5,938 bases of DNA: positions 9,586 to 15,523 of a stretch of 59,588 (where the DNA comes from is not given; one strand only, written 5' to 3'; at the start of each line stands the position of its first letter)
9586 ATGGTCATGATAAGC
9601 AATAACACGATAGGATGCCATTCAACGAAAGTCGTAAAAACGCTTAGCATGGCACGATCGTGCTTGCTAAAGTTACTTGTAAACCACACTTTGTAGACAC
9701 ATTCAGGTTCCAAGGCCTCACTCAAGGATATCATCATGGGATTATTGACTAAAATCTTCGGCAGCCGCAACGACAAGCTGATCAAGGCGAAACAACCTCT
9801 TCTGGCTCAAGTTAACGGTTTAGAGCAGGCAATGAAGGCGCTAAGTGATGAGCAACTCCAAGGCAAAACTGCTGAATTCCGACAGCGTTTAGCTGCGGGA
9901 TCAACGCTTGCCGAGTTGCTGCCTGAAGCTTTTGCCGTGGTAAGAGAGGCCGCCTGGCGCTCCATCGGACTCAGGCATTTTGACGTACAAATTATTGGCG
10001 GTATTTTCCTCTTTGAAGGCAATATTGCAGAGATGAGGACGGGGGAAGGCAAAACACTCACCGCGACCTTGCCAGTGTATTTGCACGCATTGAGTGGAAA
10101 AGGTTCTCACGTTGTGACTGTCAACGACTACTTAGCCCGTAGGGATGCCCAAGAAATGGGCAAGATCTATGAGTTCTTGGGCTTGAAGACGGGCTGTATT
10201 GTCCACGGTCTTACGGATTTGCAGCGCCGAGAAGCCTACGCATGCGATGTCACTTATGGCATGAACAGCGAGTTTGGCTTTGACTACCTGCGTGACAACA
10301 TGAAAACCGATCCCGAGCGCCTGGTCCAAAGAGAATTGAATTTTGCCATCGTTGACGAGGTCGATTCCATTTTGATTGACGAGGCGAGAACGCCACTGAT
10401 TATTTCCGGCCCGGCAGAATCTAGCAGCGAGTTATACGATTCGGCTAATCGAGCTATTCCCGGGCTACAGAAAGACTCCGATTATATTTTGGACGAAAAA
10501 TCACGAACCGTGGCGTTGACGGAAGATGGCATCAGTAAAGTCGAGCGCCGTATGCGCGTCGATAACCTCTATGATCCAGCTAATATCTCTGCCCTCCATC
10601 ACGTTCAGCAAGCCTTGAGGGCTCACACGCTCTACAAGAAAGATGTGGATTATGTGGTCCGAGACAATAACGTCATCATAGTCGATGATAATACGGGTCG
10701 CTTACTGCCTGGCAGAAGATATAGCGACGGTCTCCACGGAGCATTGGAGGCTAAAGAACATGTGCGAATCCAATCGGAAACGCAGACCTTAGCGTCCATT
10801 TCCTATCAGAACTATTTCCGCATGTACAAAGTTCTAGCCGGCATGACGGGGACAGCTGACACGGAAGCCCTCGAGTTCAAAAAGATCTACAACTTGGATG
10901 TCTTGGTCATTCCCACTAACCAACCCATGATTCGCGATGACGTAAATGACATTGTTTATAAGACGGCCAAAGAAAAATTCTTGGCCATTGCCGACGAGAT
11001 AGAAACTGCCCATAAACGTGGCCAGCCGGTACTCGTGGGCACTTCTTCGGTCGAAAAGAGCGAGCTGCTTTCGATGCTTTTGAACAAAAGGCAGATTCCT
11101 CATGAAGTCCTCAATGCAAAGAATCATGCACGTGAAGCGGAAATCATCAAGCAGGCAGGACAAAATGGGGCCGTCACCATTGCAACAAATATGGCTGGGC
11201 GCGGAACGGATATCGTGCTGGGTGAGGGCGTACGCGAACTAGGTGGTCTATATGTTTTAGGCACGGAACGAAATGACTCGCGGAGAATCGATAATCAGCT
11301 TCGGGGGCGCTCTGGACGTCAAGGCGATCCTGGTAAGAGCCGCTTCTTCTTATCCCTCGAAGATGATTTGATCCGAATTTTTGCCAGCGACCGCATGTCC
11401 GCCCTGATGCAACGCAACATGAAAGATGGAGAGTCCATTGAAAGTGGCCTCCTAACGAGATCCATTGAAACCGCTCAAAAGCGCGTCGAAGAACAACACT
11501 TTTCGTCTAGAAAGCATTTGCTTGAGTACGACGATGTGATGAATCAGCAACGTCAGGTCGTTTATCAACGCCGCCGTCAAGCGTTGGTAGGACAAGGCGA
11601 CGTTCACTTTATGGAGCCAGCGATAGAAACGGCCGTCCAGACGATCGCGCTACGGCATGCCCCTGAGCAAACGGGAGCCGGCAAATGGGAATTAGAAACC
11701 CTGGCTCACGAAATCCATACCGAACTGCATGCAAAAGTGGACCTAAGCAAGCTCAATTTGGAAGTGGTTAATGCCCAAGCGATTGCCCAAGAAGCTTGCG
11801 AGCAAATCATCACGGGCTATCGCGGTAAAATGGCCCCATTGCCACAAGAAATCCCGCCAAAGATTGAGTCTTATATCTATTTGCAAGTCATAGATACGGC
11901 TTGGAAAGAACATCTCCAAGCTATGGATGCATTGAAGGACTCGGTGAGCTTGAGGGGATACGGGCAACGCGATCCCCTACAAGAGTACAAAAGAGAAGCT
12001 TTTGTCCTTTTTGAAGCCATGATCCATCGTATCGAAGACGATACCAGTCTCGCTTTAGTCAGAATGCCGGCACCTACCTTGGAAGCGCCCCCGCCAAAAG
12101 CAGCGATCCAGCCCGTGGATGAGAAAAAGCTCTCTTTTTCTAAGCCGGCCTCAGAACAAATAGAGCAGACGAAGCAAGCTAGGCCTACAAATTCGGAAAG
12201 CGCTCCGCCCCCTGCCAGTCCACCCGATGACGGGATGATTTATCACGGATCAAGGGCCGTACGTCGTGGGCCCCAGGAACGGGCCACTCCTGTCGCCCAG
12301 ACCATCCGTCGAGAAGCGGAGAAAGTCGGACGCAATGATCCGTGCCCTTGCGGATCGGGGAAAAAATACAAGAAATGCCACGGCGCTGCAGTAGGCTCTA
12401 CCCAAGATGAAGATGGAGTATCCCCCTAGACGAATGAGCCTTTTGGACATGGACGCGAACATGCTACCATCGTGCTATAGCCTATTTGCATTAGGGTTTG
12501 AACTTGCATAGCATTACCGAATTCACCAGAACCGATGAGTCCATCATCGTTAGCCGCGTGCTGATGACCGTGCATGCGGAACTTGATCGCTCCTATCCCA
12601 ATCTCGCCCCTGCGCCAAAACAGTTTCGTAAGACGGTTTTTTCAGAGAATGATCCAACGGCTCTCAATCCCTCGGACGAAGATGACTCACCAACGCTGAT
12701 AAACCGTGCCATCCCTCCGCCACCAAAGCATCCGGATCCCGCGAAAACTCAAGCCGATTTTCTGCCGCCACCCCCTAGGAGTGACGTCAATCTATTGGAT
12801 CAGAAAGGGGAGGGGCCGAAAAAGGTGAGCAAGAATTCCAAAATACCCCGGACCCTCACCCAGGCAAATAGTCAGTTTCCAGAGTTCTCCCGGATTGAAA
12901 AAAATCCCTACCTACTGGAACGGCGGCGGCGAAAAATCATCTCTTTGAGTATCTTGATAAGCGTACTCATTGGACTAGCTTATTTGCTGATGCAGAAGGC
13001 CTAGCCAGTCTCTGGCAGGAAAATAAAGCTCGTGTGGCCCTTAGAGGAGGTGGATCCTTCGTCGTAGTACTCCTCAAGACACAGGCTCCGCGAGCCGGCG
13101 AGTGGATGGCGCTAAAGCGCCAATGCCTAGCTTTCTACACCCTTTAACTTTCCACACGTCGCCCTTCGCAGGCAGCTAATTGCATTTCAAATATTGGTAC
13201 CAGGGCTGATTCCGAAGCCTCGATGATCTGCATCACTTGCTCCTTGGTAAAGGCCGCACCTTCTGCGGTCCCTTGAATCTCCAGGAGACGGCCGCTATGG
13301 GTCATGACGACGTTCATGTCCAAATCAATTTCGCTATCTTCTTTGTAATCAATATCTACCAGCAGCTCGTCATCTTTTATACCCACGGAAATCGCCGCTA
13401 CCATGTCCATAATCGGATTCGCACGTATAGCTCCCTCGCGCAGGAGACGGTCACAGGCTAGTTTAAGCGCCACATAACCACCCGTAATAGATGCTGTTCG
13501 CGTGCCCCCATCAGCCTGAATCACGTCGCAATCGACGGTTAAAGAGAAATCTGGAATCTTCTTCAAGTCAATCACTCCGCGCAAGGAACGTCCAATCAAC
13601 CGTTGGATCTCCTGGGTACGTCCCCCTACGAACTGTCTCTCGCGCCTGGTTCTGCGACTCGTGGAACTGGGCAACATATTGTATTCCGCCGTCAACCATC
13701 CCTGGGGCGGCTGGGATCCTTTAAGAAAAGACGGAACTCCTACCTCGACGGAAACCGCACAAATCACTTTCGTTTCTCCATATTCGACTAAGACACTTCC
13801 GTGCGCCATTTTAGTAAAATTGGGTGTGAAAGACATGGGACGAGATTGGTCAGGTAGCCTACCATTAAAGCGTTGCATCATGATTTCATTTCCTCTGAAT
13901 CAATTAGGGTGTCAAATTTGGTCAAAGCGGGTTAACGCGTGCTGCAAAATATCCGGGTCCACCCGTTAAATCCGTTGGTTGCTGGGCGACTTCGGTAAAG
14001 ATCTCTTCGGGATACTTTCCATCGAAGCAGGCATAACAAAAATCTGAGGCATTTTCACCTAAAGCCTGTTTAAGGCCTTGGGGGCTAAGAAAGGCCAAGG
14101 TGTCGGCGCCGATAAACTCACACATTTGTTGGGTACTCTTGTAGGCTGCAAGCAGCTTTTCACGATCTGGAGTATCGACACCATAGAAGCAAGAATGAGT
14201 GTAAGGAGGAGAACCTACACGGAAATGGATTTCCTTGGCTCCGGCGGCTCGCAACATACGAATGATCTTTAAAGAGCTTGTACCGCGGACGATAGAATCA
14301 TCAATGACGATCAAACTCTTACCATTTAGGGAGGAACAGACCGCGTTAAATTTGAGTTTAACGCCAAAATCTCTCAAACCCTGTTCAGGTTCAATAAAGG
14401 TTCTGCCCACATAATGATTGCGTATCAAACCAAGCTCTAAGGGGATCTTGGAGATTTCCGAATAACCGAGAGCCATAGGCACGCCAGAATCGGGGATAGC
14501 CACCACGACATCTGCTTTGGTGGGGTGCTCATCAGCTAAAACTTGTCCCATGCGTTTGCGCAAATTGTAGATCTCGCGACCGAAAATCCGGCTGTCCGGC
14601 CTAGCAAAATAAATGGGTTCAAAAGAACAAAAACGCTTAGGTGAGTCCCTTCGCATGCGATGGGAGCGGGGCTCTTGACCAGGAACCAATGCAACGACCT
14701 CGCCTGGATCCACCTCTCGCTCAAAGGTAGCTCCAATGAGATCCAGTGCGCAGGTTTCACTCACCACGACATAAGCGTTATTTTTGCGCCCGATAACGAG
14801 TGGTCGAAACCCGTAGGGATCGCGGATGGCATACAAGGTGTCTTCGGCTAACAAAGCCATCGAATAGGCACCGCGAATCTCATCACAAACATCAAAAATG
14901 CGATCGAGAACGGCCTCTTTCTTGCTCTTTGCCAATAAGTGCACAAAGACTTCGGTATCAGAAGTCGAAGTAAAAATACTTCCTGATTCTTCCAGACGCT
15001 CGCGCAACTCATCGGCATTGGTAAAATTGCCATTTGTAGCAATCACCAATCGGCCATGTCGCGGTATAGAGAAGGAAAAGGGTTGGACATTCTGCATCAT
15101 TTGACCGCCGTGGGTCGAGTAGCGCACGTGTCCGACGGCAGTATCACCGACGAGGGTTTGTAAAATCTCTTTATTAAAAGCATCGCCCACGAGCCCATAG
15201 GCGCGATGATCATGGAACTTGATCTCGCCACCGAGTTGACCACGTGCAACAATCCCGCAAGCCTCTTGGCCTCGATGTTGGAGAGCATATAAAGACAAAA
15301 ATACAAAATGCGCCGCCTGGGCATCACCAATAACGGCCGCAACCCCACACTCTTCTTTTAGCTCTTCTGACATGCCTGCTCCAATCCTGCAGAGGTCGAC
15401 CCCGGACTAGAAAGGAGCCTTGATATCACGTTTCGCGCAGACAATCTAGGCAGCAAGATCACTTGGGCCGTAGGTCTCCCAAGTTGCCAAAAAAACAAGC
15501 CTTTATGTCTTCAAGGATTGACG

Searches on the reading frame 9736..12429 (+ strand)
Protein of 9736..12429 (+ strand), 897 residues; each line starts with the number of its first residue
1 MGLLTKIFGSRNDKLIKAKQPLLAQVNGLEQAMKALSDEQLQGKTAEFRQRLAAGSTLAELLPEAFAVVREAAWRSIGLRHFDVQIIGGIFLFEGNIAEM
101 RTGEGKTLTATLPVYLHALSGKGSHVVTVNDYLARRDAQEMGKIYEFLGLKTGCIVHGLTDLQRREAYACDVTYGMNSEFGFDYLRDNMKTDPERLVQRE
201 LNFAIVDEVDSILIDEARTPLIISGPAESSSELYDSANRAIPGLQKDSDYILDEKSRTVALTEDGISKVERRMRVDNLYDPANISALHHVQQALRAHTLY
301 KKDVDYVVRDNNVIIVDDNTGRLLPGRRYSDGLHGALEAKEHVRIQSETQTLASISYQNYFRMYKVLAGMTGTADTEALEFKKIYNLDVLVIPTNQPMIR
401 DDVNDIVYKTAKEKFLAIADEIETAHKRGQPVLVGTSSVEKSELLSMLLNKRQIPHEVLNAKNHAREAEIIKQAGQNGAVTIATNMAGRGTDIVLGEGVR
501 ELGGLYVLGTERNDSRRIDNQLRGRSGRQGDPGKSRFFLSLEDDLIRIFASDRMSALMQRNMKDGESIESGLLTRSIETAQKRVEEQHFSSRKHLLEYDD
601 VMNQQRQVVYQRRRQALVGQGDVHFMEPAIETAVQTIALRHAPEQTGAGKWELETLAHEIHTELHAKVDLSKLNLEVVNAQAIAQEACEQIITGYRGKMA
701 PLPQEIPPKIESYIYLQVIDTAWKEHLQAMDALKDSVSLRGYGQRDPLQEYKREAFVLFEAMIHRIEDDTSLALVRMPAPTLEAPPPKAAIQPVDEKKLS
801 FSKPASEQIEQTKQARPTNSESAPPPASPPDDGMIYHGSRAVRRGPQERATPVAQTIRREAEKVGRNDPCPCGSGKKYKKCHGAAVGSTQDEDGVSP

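Call 23: search_protein_families(library=pfam, proteins=[window:9736-12429:+], max_evalue=0.00001)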
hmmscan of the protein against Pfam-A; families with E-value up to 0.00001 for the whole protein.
window:9736-12429:+ (897 aa): 6 families
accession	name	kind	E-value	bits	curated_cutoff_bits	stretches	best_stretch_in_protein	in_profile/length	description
PF07517.20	SecA_DEAD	-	7.5e-128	426.3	24.6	1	5-382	2-290/290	SecA DEAD-like domain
PF21090.3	P-loop_SecA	-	1.8e-77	260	27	2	397-497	1-101/205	SecA P-loop domain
PF07516.18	SecA_SW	-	4.2e-58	197.2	26.7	1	568-776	2-198/200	SecA Wing and Scaffold domain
PF01043.26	SecA_PP_bind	-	1.6e-41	141.8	23.5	1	230-338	2-110/110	SecA preprotein cross-linking domain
PF02810.21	SEC-C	-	7.7e-11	42.1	20.4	1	866-883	1-18/19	SEC-C motif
PF00270.35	DEAD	-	7.1e-07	29.5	26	1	97-214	18-131/167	DEAD/DEAH box helicase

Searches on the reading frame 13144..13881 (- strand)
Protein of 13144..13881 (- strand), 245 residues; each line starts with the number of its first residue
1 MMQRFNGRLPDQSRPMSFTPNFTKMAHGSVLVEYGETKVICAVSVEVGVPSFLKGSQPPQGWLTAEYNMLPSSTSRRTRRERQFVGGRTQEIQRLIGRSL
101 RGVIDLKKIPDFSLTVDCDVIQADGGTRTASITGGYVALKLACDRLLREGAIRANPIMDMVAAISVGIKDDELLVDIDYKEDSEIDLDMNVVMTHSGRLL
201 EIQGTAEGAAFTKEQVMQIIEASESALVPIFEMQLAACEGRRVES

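Call 67: search_protein_families(library=pfam, proteins=[window:13144-13881:-], max_evalue=0.0001)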
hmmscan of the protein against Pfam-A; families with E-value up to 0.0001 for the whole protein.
window:13144-13881:- (245 aa): 2 families
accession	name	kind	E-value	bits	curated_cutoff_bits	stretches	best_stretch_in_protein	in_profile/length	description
PF01138.27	RNase_PH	-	2.2e-29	102.9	25.5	1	12-142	1-127/130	3' exoribonuclease family, domain 1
PF03725.20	RNase_PH_C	-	1.9e-12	47.3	20.8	1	159-225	1-66/67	3' exoribonuclease family, domain 2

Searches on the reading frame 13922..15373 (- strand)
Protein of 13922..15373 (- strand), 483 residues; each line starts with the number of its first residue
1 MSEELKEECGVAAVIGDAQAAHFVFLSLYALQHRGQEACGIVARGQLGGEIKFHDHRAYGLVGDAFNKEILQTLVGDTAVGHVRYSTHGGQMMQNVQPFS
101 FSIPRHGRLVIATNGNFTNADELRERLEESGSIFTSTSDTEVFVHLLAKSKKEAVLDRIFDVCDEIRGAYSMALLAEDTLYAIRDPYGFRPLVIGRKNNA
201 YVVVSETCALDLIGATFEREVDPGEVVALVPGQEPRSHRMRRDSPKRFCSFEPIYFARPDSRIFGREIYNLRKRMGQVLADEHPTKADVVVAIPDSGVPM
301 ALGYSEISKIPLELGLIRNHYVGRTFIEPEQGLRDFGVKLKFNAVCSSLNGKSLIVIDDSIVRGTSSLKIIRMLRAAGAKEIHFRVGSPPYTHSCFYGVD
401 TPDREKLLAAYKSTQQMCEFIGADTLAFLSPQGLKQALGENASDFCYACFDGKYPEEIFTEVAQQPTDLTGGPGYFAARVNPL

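Call 67: search_protein_families(library=pfam, proteins=[window:13922-15373:-], max_evalue=0.0001)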
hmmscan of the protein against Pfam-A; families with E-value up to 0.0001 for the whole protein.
window:13922-15373:- (483 aa): 3 families
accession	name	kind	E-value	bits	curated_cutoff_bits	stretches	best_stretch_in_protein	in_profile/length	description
PF13537.11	GATase_7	-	1.9e-20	73.5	25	1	91-210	8-121/123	Glutamine amidotransferase domain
PF13522.11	GATase_6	-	4.4e-18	66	27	1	76-205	10-129/130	Glutamine amidotransferase domain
PF00156.33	Pribosyltran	-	9.3e-07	28.7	26.3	1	277-384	21-120/158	Phosphoribosyl transferase domain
